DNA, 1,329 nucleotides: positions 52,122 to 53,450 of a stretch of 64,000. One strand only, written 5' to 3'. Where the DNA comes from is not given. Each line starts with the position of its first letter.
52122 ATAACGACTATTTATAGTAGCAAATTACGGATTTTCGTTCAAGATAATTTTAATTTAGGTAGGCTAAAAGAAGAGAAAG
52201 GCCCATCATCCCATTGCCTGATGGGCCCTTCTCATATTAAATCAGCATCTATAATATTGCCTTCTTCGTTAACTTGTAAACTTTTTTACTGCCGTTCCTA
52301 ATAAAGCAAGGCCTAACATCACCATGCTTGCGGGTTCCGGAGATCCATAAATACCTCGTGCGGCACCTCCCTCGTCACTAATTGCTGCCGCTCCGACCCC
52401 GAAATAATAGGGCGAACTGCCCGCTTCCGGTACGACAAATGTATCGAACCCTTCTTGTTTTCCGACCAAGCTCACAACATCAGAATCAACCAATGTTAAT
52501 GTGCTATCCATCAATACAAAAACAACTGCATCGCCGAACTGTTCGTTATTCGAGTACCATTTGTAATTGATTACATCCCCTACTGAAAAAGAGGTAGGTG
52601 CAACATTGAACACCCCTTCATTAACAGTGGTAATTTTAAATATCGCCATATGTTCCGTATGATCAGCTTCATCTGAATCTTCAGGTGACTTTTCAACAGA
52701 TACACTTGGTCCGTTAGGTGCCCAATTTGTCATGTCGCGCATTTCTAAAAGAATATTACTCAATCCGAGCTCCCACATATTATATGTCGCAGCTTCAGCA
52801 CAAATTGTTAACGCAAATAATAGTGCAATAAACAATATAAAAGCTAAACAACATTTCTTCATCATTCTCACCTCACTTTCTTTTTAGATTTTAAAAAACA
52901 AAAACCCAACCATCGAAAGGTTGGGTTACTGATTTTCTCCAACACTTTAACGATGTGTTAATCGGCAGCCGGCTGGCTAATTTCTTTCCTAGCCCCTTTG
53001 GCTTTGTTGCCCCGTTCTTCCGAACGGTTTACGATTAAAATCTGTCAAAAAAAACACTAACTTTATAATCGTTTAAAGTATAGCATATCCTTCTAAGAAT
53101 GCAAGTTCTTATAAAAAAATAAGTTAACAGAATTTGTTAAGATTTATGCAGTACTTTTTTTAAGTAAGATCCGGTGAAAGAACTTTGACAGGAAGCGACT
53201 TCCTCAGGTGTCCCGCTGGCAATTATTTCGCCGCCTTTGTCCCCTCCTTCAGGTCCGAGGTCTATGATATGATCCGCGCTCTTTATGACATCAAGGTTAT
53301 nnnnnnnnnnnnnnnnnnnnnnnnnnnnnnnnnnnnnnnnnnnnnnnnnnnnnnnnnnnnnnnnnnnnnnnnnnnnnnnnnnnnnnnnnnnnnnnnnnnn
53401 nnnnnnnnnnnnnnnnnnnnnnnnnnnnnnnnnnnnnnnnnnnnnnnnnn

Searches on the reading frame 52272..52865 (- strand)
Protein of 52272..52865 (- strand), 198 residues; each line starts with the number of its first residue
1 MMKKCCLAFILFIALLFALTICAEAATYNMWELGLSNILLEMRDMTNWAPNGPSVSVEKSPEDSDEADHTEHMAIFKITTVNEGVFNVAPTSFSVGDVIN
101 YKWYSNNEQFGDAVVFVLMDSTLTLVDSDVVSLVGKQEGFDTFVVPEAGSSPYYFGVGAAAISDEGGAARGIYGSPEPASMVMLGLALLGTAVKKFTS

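Call 13: search_protein_families(library=ncbifam, proteins=[window:52272-52862:-], max_evalue=1)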
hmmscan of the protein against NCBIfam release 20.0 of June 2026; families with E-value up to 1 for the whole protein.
window:52272-52862:- (197 aa): 5 families
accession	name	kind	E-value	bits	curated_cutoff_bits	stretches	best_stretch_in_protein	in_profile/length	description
NF038125.1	PEP_CTERM_THxN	subfamily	0.009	15.6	85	1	107-192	164-241/246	THxN family PEP-CTERM protein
NF041538.1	PEP_EDSA_1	subfamily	0.034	13.8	100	1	175-192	285-302/307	EDSAP-1 family PEP-CTERM protein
TIGR02595.1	PEP_CTERM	domain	0.057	14.3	16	1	175-194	2-21/24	PEP-CTERM sorting domain-containing protein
NF009450.0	PRK12808.1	equivalog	0.22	11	476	1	34-59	83-108/476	flagellin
NF038126.1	PEP_CTERM_FxDxF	subfamily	0.28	11.4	50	1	113-192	80-162/165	FxDxF family PEP-CTERM protein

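Call 14: search_protein_families(library=pfam, proteins=[window:52272-52862:-], max_evalue=1)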
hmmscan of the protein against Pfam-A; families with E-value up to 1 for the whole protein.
window:52272-52862:- (197 aa): 3 families
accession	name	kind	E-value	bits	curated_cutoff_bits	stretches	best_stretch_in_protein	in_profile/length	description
PF07589.16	PEP-CTERM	-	0.00041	20.8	20.7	1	175-192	3-21/24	PEP-CTERM motif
PF08149.16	BING4CT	-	0.13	12.4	23.7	1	130-152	24-45/79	BING4CT (NUC141) domain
PF09971.14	DUF2206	-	0.24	10.6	35.6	1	74-111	229-265/368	Predicted membrane protein (DUF2206)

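Call 49: list_cluster_members(proteins=[P0001, window:52272-52865:-, window:35656-37308:-, window:53140-55935:-])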
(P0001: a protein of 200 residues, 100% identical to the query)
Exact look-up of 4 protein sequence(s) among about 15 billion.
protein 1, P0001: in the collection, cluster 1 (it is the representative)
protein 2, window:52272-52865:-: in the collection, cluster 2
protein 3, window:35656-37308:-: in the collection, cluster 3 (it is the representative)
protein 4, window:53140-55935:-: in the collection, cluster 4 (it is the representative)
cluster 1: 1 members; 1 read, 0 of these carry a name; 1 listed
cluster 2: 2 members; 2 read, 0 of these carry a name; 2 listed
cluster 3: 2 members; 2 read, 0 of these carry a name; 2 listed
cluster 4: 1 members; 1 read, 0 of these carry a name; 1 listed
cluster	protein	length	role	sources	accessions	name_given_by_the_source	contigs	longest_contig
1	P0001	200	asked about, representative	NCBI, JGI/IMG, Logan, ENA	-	-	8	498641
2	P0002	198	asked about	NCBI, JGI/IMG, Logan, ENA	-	-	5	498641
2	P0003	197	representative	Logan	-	-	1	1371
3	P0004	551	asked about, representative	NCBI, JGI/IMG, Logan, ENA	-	-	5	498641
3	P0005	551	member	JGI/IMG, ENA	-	-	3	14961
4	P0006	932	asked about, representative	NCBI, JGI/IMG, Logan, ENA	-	-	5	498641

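Call 51: find_homologous_proteins(query=window:52272-52865:-, max_evalue=0.01)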
Query window:52272-52865:- (198 aa): 2 proteins with E <= 0.01 among 1142 candidates.
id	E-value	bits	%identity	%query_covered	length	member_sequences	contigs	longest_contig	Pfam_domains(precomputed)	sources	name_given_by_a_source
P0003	3.6e-126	436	100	99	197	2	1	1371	-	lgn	-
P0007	3.3e-3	35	100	12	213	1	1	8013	-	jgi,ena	-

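Call 53: find_encoding_contigs(protein=P0007, flank=4000, max_places=4)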
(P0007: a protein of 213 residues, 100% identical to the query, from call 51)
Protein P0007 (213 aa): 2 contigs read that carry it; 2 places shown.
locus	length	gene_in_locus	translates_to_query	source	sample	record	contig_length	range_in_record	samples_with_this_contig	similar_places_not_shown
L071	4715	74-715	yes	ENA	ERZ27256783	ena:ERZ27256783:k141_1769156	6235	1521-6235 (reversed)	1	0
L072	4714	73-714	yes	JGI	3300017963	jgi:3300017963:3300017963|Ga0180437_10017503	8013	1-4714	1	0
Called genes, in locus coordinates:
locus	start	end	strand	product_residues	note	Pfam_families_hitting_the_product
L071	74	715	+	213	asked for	-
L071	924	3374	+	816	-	-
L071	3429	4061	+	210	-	PF01618:MotA_ExbB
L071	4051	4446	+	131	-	PF02472:ExbD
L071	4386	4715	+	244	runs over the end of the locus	-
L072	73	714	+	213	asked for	-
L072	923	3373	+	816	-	-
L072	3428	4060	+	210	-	PF01618:MotA_ExbB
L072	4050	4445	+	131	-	PF02472:ExbD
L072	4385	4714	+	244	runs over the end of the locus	-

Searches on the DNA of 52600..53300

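Call 8: search_rna_families(source=window, start=52600, end=53300, threshold=evalue, max_evalue=1, show_alignments=2)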
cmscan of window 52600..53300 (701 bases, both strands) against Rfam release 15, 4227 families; matches with E-value up to 1: 3.
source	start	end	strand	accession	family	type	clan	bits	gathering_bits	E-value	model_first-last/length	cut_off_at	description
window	52961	53043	-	RF01051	c-di-GMP-I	Cis-reg; riboswitch;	CL00126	48.3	35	2.4e-08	1-87/87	no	c-di-GMP-I riboswitch aptamer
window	52892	53000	-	RF01772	rnk_pseudo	Cis-reg; leader;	-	22.2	55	0.26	1-108/108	no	Pseudomonas rnk leader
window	52829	52996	+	RF02706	TeloSII_ncR30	Gene; sRNA;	-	15.2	86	0.51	1-226/226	no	TeloSII non coding RNA 30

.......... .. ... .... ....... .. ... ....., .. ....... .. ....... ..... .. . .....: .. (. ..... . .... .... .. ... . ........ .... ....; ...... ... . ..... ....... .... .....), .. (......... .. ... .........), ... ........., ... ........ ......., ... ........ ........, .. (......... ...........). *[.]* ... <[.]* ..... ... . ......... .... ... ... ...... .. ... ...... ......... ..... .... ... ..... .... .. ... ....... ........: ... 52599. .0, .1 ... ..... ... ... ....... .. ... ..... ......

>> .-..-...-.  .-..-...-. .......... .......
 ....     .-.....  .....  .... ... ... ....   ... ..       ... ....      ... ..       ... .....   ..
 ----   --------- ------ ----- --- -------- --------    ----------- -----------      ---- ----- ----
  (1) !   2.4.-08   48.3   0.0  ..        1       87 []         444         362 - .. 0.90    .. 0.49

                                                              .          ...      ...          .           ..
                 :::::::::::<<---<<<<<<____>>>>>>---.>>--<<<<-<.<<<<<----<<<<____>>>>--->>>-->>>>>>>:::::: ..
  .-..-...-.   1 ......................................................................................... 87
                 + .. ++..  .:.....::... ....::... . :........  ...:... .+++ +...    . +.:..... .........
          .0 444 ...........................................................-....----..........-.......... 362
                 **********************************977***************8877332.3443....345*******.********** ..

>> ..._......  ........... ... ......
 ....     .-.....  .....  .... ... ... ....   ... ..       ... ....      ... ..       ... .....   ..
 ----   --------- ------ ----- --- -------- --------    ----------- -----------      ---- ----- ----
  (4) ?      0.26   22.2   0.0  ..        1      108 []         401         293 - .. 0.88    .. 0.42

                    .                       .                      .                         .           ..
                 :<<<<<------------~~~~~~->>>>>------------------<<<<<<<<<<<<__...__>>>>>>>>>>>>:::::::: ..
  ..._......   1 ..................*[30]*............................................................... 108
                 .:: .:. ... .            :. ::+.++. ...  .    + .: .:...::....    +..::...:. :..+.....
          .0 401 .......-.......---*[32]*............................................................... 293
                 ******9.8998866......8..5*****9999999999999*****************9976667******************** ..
